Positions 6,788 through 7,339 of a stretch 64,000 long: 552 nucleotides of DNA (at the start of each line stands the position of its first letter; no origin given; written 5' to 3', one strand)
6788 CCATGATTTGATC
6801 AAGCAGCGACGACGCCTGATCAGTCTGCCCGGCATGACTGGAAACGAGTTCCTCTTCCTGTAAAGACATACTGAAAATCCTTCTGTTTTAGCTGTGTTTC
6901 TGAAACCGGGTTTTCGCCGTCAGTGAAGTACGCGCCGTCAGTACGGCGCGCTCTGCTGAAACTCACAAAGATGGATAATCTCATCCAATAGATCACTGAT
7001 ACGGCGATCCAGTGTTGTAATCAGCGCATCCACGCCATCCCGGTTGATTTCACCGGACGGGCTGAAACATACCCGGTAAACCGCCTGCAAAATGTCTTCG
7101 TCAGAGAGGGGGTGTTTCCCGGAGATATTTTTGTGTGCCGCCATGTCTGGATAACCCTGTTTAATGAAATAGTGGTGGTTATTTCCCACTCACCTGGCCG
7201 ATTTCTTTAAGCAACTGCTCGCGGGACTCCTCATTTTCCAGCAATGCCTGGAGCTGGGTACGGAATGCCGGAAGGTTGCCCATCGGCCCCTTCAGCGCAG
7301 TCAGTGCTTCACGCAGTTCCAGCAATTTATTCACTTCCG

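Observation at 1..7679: Incomplete view of the T6SS structural operon; unassigned small ORF between tssB and tssC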

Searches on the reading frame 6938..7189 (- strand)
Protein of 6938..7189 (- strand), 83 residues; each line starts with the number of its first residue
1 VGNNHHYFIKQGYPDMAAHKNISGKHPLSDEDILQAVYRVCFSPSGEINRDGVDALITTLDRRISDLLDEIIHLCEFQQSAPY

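Call 8: search_protein_families(library=pfam, proteins=[window:6938-7189:-], max_evalue=0.01)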
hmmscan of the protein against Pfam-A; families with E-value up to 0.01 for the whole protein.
window:6938-7189:- (83 aa): 0 families

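Call 10: search_protein_families(library=ncbifam, proteins=[window:6941-7144:-], max_evalue=1)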
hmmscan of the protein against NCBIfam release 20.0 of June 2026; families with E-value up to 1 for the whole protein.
seq(68 aa): 1 family
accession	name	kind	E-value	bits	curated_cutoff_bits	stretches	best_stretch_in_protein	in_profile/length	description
TIGR03355.1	VI_chp_2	equivalog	0.014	14.3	271.5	1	32-64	44-76/473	type VI secretion system contractile sheath large subunit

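Call 12: find_homologous_proteins(query=window:6941-7144:-, max_evalue=0.01)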
Query seq(68 aa) (68 aa): 28 proteins with E <= 0.01 among 28 candidates.
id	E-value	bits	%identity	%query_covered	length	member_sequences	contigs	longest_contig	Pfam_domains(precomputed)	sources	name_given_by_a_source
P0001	7.3e-37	141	99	100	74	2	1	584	-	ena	-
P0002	2.9e-35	136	94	100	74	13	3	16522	-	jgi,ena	jgi:predicted component of type VI protein secretion system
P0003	8.1e-35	135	96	100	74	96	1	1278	-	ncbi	-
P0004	3.4e-31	124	87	100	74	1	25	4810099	-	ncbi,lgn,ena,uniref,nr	ncbi:hypothetical protein OM252_17925 [Escherichia albertii]|uniref:hypothetical protein n=1 Tax=Esc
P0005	3.7e-31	123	93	100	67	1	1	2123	-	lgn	-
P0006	8.3e-28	113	100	81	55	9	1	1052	-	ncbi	ncbi:hypothetical protein, partial [Escherichia coli]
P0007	7.4e-26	107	79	100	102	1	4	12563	-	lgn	-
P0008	8.7e-26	106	79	100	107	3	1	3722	-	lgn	-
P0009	3.1e-25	105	78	100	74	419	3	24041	-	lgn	-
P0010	2.1e-24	102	98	74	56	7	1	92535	-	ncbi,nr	ncbi:hypothetical protein GQL89_20390 [Escherichia coli]|nr:hypothetical protein [Escherichia coli]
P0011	4.0e-24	101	76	100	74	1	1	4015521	-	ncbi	-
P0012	2.0e-22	96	79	91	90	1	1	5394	-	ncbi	-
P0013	8.0e-21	91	81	87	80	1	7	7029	-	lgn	-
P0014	1.5e-19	87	93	66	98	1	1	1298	-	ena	-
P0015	2.7e-19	86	74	100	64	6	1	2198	-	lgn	-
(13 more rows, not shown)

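Call 58: list_cluster_members(proteins=[P0029, P0031, P0032, P0040, P0033, P0009, P0003, P0004, window:6941-7144:-])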
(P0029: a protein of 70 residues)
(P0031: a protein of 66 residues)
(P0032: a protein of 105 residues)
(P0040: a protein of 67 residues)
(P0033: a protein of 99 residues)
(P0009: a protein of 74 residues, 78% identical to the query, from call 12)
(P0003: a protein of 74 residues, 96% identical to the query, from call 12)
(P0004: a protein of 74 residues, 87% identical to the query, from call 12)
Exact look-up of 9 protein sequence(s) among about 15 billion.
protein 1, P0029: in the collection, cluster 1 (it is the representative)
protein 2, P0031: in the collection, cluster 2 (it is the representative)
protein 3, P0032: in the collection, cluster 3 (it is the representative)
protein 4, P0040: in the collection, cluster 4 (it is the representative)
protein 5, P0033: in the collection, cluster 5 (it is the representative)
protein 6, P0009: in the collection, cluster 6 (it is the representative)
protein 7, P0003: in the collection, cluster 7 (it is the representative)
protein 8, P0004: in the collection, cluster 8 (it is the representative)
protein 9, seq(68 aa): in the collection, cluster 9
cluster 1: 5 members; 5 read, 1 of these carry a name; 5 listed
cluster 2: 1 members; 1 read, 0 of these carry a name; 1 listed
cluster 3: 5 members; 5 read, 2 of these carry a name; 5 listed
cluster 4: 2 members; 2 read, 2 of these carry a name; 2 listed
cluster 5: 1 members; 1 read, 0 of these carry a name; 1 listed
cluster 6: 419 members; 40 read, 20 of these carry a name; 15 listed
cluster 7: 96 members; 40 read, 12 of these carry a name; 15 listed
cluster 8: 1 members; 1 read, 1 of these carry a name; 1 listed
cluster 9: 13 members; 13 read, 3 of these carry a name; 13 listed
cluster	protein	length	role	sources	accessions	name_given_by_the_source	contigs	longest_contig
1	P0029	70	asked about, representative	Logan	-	-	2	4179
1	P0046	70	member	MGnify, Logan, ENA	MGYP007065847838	FL=1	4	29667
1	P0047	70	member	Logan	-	-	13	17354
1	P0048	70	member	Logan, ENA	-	-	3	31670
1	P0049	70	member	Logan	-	-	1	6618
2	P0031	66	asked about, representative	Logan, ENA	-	-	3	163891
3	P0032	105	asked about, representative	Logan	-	-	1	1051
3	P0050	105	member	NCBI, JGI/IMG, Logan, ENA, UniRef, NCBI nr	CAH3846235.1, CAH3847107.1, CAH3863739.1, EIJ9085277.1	hypothetical protein I9Y19_001149 [Citrobacter freundii] | Uncharacterized protein n=1 Tax=Citrobacter freundii TaxID=546 RepID=A0ABY7L057_CITFR | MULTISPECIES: hypothetical protein [Citrobacter]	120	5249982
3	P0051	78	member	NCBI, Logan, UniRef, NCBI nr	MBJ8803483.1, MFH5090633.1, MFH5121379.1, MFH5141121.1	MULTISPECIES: hypothetical protein [Citrobacter freundii complex] | hypothetical protein n=1 Tax=Citrobacter freundii complex TaxID=1344959 ... | hypothetical protein [Citrobacter freundii]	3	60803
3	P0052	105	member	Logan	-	-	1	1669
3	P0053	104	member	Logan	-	-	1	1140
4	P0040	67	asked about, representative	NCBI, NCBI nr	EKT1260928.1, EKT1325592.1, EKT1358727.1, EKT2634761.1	hypothetical protein QEA29_003851 [Salmonella enterica] | hypothetical protein [Salmonella enterica]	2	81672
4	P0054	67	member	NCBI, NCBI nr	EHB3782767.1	hypothetical protein JXE69_000344 [Salmonella enterica subsp. houtenae serovar 17:z29:-] | hypothetical protein [Salmonella enterica subsp. houtenae serovar 17:z29:-]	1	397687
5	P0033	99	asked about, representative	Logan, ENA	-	-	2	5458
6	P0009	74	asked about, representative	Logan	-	-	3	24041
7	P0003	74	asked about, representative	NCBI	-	-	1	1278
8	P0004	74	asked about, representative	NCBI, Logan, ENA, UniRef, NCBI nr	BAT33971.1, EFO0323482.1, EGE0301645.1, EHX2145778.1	hypothetical protein OM252_17925 [Escherichia albertii] | hypothetical protein n=1 Tax=Escherichia albertii TaxID=208962 RepID=UPI0007211E8F | hypothetical protein [Escherichia albertii]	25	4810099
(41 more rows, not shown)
